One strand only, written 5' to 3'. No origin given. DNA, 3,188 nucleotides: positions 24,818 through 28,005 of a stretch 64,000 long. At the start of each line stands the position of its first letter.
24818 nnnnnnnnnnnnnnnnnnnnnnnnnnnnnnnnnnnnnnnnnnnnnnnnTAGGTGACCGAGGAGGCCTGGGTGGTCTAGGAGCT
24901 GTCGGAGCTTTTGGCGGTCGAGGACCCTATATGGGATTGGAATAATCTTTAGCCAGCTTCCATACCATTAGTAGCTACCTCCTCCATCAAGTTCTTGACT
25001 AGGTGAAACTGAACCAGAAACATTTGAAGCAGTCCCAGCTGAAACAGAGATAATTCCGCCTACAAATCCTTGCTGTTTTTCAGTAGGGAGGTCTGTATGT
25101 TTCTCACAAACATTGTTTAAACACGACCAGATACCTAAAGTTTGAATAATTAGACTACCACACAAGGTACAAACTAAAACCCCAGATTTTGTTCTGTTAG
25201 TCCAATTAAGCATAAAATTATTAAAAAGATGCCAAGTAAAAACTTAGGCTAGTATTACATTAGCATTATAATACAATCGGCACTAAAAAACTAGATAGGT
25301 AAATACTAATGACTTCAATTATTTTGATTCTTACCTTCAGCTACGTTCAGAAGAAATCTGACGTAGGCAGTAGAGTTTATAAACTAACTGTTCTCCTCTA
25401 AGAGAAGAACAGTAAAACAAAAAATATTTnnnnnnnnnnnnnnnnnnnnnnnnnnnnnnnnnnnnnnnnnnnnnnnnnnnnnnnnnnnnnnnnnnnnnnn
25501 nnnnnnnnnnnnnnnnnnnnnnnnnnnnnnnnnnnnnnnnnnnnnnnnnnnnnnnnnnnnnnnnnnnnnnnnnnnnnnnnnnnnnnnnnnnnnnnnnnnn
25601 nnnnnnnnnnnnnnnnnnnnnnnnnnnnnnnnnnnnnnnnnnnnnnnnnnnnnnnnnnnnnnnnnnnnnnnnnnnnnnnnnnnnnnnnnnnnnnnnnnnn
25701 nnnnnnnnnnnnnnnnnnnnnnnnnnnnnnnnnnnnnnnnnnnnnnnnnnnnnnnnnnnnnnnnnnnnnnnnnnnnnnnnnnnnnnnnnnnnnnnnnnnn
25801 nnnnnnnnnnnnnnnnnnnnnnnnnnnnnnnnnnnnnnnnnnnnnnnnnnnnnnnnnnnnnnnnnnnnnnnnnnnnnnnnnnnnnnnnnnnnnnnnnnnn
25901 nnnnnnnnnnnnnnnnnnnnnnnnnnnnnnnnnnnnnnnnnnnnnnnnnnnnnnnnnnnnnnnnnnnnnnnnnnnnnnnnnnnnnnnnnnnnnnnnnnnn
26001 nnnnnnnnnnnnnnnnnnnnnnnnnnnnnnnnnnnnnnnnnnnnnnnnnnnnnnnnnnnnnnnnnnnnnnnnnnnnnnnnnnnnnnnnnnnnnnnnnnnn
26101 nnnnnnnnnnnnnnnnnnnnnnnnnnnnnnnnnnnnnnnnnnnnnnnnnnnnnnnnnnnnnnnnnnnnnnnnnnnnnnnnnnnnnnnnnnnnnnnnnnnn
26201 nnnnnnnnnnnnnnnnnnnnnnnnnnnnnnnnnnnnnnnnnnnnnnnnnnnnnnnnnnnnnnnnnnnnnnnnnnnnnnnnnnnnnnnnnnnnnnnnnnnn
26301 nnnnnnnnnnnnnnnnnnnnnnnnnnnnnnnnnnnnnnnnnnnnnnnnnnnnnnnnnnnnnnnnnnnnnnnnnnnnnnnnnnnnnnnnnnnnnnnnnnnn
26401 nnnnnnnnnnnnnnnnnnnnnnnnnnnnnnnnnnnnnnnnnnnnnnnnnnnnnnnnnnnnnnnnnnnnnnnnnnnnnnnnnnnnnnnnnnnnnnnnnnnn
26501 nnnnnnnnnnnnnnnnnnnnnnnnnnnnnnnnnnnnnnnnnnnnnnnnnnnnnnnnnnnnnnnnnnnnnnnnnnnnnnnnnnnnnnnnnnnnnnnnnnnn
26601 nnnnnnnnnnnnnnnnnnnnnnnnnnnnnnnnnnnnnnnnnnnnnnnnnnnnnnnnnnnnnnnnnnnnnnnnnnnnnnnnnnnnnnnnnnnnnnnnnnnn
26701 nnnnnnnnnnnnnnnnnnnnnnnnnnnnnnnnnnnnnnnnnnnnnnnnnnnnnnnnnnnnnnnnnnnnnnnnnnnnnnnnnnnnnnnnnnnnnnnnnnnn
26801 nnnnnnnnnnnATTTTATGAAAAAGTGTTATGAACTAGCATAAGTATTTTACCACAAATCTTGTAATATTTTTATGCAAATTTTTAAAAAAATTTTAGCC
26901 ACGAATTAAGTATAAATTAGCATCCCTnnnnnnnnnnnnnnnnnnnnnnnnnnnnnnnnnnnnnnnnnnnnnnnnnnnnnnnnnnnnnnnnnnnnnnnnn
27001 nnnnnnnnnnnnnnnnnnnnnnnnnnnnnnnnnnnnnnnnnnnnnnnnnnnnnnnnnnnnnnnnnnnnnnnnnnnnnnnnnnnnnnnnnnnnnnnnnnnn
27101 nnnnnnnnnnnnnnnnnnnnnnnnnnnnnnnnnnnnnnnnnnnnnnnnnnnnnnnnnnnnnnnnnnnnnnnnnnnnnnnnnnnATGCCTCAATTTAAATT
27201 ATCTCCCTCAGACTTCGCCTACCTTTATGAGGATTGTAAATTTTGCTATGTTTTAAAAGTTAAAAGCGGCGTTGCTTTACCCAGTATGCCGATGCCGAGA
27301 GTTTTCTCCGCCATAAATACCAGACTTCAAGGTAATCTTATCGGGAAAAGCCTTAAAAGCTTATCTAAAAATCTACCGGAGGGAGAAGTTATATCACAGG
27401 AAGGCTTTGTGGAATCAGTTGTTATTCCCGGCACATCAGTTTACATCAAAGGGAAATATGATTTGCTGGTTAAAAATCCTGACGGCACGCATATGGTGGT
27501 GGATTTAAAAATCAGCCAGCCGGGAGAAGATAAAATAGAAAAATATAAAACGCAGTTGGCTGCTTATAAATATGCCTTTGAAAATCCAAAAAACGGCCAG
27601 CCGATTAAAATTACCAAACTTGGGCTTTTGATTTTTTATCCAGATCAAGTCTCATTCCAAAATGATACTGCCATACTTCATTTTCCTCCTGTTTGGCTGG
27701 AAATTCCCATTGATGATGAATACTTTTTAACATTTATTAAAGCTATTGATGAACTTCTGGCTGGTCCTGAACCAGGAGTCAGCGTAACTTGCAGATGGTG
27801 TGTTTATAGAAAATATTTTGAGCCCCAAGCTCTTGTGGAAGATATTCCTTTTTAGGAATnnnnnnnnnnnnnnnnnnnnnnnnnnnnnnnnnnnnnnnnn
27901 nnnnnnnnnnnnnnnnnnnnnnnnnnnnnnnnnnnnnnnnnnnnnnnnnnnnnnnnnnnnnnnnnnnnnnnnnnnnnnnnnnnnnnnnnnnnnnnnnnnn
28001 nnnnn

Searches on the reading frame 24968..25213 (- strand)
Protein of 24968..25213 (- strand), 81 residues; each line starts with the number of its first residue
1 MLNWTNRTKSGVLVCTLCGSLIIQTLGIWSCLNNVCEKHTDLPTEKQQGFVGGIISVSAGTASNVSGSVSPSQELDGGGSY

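Call 3: search_protein_families(library=pfam, proteins=[window:24968-25213:-], max_evalue=1)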
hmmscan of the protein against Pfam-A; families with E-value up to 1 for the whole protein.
window:24968-25213:- (81 aa): 0 families

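Call 4: search_protein_families(library=padloc, proteins=[window:24968-25213:-], max_evalue=1)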
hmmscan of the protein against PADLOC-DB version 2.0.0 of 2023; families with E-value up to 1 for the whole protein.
window:24968-25213:- (81 aa): 0 families

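Call 5: search_protein_families(library=ncbifam, proteins=[window:24968-25213:-], max_evalue=1)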
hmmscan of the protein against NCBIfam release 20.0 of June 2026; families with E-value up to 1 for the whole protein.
window:24968-25213:- (81 aa): 0 families

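Call 40: search_protein_families(library=phrogs, proteins=[window:24968-25213:-], max_evalue=0.001)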
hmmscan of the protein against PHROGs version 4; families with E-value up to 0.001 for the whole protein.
window:24968-25213:- (81 aa): 0 families

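Call 66: find_homologous_proteins(query=window:24968-25213:-, max_evalue=0.01)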
Query window:24968-25213:- (81 aa): 2 proteins with E <= 0.01 among 6 candidates.
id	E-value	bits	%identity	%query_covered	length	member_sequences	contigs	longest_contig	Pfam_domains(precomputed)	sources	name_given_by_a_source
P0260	6.1e-47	175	100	100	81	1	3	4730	-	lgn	-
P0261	4.3e-29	118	67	100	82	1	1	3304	-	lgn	-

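Call 67: find_encoding_contigs(protein=P0261, flank=4000, max_places=3)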
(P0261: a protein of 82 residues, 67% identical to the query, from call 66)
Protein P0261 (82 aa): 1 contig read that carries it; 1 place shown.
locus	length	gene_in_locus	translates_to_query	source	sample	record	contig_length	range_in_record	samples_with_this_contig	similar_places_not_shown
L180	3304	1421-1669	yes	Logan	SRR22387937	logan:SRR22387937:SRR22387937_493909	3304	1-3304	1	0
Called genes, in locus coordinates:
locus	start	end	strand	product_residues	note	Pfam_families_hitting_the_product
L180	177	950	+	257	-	PF12686:DUF3800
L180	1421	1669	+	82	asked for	-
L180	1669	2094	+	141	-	-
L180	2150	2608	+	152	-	PF06044:DpnI, PF22910:EDR4-like_1st (faint)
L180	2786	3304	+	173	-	?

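Call 68: find_encoding_contigs(protein=P0260, flank=5000, max_places=4)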
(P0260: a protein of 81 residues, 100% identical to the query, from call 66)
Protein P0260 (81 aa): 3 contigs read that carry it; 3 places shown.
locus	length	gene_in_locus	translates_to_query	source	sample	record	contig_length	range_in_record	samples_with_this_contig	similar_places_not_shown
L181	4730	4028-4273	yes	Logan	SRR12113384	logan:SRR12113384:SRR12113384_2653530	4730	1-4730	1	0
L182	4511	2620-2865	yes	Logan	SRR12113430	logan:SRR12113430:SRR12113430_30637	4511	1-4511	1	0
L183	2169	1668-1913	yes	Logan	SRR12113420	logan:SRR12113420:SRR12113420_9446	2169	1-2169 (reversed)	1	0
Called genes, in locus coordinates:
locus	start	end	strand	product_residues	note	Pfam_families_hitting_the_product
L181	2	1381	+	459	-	?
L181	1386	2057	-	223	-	PF12705:PDDEXK_1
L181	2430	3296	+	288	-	PF01555:N6_N4_Mtase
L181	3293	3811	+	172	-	-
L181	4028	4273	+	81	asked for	-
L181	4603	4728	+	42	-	?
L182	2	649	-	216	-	?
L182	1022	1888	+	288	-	PF01555:N6_N4_Mtase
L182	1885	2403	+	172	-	-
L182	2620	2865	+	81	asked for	-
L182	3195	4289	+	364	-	PF13289:SIR2_2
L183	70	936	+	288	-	PF01555:N6_N4_Mtase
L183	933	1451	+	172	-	-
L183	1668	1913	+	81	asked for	-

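Call 92: search_solved_structures(query=A8, max_evalue=10)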
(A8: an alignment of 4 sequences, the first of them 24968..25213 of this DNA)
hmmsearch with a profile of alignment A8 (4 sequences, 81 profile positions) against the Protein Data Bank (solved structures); distinct sequences matched with E-value up to 10: 11.
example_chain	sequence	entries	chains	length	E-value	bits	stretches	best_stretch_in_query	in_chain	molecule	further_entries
2ckl_A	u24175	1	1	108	0.04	17.4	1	12-37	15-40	POLYCOMB GROUP RING FINGER PROTEIN 4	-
4r8p_K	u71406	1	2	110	0.042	17.3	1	12-37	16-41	Polycomb complex protein BMI-1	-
3rpg_B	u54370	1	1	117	0.047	17.2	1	12-37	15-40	Polycomb complex protein BMI-1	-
6jl3_A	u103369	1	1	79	0.089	16.3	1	33-58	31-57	Ubiquitin domain-containing protein DSK2,putative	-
2h0d_A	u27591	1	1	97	0.12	15.8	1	13-37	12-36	B lymphoma Mo-MLV insertion region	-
7nd1_H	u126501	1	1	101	0.13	15.7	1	12-37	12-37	Polycomb complex protein BMI-1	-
8grm_M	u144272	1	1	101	0.13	15.7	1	12-37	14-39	COMMD3 protein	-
6wi7_A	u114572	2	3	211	0.16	15.4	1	12-37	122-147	E3 ubiquitin-protein ligase RING2, Polycomb complex protein BMI-1 chimera | E3 ubiquitin-protein ligase RING2,Polycomb complex protein BMI-1 chimera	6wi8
7olc_Lp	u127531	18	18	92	0.8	13.2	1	7-37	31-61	60S ribosomal protein L43-like protein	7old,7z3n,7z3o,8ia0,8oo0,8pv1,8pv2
1x62_A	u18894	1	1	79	0.88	13.1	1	12-40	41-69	C-terminal LIM domain protein 1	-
7r81_r1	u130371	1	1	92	1.1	12.8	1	12-37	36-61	60S ribosomal protein L43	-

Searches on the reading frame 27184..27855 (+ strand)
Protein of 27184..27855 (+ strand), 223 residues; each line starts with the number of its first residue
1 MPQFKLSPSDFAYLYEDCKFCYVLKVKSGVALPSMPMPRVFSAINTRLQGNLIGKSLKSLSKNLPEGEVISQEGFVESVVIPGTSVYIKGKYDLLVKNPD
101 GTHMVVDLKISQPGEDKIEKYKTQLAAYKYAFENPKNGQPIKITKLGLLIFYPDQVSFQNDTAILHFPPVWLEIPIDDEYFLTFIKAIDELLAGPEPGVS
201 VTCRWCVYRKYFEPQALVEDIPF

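Call 3: search_protein_families(library=pfam, proteins=[window:27184-27855:+], max_evalue=1)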
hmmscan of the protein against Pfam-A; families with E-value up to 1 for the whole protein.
window:27184-27855:+ (223 aa): 2 families
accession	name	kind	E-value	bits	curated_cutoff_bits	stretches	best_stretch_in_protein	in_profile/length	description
PF12705.13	PDDEXK_1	-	2.8e-11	44.3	22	1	76-210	120-244/247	PD-(D/E)XK nuclease superfamily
PF09520.16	RE_TdeIII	-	0.051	13.6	27.2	1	88-136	130-178/242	Type II restriction endonuclease, TdeIII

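Call 4: search_protein_families(library=padloc, proteins=[window:27184-27855:+], max_evalue=1)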
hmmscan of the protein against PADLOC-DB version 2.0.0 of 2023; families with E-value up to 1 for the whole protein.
window:27184-27855:+ (223 aa): 5 families
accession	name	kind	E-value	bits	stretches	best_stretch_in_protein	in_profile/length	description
PDLC00944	Cas4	-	8.5e-08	30.6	1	55-211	40-175/177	Cas4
PDLC00943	Cas4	-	1.1e-07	30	1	75-137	55-114/180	CRISPR-associated protein Cas4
PDLC01250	Cas4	-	1.2e-06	26.9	1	56-210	40-165/168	"CAS-I,CAS-II,CAS-III,CAS-IV,CAS-V,CAS-VI; acquisition_associated"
PDLC01447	Cas4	-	0.0022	16.5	1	76-211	46-156/161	"CAS-I,CAS-II,CAS-III,CAS-IV,CAS-V,CAS-VI; acquisition_associated"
PDLC01611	Cas4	-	0.026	12.8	1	79-135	48-93/158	"CAS-I,CAS-II,CAS-III,CAS-IV,CAS-V,CAS-VI; acquisition_associated"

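Call 5: search_protein_families(library=ncbifam, proteins=[window:27184-27855:+], max_evalue=1)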
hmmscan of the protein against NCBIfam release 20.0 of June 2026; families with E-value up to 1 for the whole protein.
window:27184-27855:+ (223 aa): 1 family
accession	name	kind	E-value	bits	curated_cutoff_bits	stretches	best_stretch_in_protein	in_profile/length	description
TIGR00372.1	cas4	equivalog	4.1e-07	30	65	1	75-137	55-114/180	CRISPR-associated protein Cas4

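Call 40: search_protein_families(library=phrogs, proteins=[window:27184-27855:+], max_evalue=0.001)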
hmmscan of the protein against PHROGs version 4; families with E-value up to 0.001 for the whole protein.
window:27184-27855:+ (223 aa): 3 families
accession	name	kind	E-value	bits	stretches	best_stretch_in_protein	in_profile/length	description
phrog_1218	-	DNA, RNA and nucleotide metabolism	4e-05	24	1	65-143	115-198/364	exonuclease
phrog_298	-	DNA, RNA and nucleotide metabolism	0.00023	21.6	1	90-154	168-230/293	exonuclease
phrog_1706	-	DNA, RNA and nucleotide metabolism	0.00075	20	1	79-210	113-240/293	CRISPR/Cas system associated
